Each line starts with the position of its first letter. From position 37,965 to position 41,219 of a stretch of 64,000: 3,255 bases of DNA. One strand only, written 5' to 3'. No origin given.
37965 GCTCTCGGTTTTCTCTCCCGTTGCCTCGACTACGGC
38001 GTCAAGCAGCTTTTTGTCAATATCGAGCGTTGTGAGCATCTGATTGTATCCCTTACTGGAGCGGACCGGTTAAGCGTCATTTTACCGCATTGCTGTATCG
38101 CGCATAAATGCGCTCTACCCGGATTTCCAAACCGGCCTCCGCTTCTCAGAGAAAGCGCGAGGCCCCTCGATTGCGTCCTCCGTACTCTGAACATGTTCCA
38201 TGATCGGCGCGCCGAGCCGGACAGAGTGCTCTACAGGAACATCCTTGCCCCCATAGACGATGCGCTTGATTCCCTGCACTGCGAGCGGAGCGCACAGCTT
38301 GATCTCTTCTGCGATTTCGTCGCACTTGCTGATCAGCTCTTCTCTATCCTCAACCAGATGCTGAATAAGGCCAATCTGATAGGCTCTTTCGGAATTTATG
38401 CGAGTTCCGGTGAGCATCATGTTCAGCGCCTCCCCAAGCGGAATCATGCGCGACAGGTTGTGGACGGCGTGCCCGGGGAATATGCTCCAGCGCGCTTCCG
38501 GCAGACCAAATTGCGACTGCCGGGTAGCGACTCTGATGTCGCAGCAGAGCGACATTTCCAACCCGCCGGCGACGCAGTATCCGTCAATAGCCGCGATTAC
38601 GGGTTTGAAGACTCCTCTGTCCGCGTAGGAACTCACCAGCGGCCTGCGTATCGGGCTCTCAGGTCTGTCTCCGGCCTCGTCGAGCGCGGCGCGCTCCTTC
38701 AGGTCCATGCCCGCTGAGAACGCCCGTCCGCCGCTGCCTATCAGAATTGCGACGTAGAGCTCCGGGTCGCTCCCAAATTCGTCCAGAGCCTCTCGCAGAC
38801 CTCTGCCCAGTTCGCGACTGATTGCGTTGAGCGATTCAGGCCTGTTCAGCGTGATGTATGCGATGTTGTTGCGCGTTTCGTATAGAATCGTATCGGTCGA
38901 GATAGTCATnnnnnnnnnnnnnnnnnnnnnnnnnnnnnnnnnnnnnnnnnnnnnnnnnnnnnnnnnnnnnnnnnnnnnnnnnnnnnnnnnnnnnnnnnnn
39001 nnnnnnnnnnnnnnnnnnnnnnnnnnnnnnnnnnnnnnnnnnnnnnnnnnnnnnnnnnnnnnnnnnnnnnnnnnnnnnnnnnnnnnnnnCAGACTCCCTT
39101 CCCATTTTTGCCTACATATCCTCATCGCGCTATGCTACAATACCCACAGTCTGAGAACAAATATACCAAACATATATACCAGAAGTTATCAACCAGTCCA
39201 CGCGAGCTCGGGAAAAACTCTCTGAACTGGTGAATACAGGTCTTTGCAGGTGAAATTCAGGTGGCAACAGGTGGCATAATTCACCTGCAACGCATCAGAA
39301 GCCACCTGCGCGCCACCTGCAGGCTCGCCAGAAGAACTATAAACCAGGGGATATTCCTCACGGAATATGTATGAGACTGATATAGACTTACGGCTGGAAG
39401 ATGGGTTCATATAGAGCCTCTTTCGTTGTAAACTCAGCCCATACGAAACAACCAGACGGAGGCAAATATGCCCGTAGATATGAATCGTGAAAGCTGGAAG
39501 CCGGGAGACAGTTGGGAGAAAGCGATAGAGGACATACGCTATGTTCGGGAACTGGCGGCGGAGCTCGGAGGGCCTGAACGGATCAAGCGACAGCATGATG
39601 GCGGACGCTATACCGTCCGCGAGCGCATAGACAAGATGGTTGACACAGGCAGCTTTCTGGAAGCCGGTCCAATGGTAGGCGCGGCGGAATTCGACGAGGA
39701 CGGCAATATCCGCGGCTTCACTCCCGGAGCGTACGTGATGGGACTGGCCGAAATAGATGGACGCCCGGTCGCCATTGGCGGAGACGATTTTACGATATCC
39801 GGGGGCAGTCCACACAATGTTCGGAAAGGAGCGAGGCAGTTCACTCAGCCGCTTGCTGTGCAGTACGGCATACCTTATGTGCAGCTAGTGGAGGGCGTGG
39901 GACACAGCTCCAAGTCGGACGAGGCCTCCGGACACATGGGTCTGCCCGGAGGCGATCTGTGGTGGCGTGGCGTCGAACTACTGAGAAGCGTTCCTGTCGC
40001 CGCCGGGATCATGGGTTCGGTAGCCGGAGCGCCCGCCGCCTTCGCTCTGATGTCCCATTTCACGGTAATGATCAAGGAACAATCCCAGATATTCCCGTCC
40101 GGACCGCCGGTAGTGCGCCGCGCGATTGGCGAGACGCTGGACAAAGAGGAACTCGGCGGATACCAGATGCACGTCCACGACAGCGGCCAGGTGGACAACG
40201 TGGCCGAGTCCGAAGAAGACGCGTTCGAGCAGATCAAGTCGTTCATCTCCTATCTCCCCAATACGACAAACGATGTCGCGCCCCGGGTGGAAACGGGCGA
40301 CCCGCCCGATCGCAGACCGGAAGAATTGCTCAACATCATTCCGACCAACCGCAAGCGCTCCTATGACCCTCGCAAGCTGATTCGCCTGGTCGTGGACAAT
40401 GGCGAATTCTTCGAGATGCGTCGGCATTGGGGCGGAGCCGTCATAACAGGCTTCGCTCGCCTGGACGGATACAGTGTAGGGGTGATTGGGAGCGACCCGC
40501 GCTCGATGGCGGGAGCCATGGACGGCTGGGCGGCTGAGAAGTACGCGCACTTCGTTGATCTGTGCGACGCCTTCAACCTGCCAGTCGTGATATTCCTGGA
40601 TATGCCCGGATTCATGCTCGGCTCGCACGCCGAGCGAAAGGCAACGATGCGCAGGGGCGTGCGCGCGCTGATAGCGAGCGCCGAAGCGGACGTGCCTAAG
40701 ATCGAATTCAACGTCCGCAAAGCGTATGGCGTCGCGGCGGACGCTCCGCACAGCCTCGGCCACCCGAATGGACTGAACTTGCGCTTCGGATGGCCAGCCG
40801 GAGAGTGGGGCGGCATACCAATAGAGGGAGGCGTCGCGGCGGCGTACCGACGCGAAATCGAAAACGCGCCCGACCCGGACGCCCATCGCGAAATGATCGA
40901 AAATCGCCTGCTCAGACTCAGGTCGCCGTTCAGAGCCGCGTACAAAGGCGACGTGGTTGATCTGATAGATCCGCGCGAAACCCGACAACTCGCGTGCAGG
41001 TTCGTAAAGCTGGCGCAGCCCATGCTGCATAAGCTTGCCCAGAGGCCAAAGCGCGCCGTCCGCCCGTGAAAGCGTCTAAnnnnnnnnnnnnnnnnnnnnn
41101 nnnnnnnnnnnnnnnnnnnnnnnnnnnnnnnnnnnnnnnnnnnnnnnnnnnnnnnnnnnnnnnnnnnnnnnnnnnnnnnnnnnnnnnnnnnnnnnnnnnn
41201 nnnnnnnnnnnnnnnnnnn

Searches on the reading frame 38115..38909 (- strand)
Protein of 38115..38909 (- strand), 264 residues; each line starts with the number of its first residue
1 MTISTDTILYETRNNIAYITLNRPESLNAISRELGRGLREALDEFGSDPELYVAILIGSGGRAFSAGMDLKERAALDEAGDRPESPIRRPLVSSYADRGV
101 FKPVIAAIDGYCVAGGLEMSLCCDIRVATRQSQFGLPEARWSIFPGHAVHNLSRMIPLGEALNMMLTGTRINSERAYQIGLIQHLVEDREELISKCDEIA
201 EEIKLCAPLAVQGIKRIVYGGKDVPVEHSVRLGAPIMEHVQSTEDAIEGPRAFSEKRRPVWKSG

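Call 30: find_encoding_contigs(protein=window:38115-38909:-, flank=3000, max_places=10)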
Protein window:38115-38909:- (264 aa): 4 contigs read that carry it; 4 places shown.
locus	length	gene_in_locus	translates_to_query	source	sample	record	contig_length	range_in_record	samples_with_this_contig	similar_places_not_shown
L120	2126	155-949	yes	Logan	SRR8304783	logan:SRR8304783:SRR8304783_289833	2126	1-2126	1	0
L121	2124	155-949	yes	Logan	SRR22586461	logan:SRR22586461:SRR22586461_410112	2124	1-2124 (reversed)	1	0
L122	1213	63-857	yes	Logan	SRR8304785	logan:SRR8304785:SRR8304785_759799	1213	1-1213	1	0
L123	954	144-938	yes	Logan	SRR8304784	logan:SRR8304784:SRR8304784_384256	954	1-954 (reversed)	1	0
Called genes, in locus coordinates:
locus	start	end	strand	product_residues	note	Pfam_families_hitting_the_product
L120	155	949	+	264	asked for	PF00378:ECH_1, PF16113:ECH_2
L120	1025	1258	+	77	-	PF09957:VapB_antitoxin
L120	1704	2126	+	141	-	?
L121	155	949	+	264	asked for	PF00378:ECH_1, PF16113:ECH_2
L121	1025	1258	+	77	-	PF09957:VapB_antitoxin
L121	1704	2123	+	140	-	?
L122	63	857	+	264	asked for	PF00378:ECH_1, PF16113:ECH_2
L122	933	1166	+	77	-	PF09957:VapB_antitoxin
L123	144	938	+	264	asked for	PF00378:ECH_1, PF16113:ECH_2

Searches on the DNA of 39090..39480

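Call 52: search_rna_families(source=window, start=39090, end=39480, threshold=evalue, max_evalue=1)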
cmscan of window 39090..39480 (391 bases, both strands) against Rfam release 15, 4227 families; matches with E-value up to 1: 0.
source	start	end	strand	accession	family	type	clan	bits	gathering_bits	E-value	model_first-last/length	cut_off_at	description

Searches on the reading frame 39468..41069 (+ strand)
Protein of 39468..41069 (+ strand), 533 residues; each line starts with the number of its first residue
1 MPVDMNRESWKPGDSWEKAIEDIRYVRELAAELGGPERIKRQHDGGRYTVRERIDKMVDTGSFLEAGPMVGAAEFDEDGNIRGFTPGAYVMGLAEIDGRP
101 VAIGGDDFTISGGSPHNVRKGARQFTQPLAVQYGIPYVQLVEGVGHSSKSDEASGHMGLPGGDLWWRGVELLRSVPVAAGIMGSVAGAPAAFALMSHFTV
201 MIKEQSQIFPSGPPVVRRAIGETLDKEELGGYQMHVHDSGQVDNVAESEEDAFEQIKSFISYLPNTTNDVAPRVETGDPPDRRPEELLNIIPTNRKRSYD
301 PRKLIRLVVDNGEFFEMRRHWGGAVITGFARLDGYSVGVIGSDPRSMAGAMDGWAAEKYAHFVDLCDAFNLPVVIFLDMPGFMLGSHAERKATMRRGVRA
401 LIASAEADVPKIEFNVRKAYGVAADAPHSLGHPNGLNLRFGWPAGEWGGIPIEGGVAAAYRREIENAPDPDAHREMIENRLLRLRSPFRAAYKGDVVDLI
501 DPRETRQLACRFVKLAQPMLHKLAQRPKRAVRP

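Call 58: find_homologous_proteins(query=window:39468-41069:+, max_evalue=1e-100)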
Query window:39468-41069:+ (533 aa): 2608 proteins with E <= 1e-100 among 8000 candidates; the best 120 are listed.
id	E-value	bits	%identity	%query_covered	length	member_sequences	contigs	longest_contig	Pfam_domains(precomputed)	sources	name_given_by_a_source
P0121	0.0e+0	1178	95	100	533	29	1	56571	PF01039.28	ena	-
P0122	0.0e+0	1176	95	100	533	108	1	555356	PF01039.28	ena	-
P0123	0.0e+0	1166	93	100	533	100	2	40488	PF01039.28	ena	-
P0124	0.0e+0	1164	94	100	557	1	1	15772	PF01039.28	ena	-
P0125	0.0e+0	1163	93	100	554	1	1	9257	PF01039.28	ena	-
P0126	0.0e+0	1160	93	100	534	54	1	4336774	PF01039.28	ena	-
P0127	0.0e+0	1100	89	100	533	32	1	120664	PF01039.28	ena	-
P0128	0.0e+0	1097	88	100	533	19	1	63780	PF01039.28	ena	-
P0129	0.0e+0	1096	87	100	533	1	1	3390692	PF01039.28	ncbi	-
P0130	0.0e+0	1096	89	100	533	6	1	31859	PF01039.28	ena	-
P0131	0.0e+0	1096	87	100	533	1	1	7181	PF01039.28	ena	-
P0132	0.0e+0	1093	87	100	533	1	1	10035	PF01039.28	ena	-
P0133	0.0e+0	1092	87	100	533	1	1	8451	PF01039.28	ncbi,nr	ncbi:MAG: hypothetical protein F4Y44_04975 [Chloroflexi bacterium]|nr:hypothetical protein [Chlorofl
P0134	0.0e+0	1090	87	100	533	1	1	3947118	PF01039.28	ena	-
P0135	0.0e+0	1089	87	100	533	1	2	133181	PF01039.28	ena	-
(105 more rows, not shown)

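Call 59: find_encoding_contigs(protein=P0122, flank=2500, max_places=2)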
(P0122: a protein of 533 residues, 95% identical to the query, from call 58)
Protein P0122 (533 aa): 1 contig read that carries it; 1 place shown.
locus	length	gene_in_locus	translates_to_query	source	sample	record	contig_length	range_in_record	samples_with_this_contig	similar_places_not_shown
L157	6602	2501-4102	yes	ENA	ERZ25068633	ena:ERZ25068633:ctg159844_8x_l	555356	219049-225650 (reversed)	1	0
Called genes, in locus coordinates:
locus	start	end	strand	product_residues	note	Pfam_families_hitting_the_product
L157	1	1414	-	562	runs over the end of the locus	PF02776:TPP_enzyme_N, PF00205:TPP_enzyme_M, PF02775:TPP_enzyme_C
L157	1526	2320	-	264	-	PF00378:ECH_1, PF16113:ECH_2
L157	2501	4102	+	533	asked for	PF01039:Carboxyl_trans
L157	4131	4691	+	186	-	PF05685:Uma2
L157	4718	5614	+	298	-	PF01063:Aminotran_4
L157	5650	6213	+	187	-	PF05685:Uma2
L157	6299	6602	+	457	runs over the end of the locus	PF00202:Aminotran_3, PF00155:Aminotran_1_2 (faint)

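Call 60: find_encoding_contigs(protein=P0121, flank=2500, max_places=2)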
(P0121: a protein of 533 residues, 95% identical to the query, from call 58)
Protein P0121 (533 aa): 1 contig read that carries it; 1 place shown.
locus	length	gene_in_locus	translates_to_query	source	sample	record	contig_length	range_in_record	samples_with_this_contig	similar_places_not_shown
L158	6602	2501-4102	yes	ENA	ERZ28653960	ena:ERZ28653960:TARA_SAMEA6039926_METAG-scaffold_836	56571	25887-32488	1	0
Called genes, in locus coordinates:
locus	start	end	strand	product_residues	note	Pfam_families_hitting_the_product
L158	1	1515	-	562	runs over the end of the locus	PF02776:TPP_enzyme_N, PF00205:TPP_enzyme_M, PF02775:TPP_enzyme_C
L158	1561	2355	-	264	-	PF00378:ECH_1, PF16113:ECH_2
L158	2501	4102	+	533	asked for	PF01039:Carboxyl_trans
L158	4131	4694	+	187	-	PF05685:Uma2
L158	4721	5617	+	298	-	PF01063:Aminotran_4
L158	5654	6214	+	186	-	PF05685:Uma2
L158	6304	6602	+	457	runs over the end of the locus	PF00202:Aminotran_3, PF00155:Aminotran_1_2 (faint)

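Call 61: find_encoding_contigs(protein=P0126, flank=2500, max_places=2)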
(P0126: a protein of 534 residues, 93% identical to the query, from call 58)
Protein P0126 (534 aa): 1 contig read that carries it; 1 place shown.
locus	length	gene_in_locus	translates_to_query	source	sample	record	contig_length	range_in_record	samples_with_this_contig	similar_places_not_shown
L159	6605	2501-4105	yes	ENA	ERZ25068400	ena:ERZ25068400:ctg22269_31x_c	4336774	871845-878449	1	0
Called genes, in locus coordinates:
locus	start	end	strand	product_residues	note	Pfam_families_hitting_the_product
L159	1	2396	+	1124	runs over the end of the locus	-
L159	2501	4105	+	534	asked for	PF01039:Carboxyl_trans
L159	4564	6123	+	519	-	PF02195:ParB_N, PF04343:DUF488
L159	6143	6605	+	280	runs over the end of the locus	-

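Call 62: find_encoding_contigs(protein=P0127, flank=2500, max_places=2)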
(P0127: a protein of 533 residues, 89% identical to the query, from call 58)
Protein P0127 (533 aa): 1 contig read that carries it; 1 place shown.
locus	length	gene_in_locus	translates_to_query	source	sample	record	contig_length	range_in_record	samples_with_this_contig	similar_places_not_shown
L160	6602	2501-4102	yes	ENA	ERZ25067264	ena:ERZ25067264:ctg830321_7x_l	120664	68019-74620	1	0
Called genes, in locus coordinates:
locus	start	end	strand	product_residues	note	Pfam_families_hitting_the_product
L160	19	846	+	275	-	PF00398:RrnaAD, PF13649:Methyltransf_25 (weak)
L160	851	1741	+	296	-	PF00288:GHMP_kinases_N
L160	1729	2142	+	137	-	-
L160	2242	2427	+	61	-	PF00364:Biotin_lipoyl, PF25973:BSH_CzcB (faint)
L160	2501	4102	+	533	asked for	PF01039:Carboxyl_trans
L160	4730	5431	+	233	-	PF02811:PHP, PF13263:PHP_C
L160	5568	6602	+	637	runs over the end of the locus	PF16177:ACAS_N, PF00501:AMP-binding, PF13193:AMP-binding_C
